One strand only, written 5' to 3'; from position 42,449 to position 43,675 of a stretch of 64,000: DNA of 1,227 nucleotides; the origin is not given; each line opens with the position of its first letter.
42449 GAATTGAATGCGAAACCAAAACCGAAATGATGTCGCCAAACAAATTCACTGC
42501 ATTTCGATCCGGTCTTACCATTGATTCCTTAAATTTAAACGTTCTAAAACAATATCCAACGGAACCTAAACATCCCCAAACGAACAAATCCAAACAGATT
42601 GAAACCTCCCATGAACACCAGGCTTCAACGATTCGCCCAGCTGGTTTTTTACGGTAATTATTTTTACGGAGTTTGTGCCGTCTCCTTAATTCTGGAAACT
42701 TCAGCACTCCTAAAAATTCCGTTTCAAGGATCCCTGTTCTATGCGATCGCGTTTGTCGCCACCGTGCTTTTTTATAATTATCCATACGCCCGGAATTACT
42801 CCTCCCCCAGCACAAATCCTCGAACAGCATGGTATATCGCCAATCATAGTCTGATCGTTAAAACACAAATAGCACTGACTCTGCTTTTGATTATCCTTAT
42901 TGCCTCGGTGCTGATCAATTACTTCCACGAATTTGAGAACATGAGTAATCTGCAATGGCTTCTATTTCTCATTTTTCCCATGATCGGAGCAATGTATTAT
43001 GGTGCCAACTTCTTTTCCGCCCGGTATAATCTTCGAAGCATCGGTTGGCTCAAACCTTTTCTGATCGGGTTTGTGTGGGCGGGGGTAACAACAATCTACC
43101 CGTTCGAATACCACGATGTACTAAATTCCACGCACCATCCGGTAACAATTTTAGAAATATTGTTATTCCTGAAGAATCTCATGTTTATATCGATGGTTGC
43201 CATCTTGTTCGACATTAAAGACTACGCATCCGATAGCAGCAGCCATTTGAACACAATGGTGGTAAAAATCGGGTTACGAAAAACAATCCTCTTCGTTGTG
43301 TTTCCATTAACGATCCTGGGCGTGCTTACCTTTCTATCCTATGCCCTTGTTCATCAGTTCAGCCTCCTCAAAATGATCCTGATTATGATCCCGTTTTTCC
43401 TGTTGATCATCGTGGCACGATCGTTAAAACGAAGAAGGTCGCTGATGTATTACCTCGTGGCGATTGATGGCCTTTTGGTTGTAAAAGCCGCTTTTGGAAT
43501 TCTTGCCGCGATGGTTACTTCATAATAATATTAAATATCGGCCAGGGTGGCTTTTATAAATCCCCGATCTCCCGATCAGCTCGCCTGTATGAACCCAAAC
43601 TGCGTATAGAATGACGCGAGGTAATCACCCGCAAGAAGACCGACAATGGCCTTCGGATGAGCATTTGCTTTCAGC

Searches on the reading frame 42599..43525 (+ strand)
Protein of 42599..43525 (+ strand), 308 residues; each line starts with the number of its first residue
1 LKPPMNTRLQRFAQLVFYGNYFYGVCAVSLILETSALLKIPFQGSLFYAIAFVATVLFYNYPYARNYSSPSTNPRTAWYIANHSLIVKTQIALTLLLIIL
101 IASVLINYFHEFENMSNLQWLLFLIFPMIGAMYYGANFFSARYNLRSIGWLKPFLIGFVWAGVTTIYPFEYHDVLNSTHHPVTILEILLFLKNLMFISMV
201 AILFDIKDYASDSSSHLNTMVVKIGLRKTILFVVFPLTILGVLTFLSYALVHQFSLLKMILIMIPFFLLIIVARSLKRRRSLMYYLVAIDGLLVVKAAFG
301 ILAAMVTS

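Call 6: search_protein_families(library=pfam, proteins=[window:42599-43525:+], max_evalue=0.001)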
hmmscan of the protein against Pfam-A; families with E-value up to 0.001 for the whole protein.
window:42599-43525:+ (308 aa): 1 family
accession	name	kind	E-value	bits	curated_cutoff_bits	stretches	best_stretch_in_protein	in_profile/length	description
PF01040.23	UbiA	-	0.00047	20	34.2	1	74-280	52-235/250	UbiA prenyltransferase family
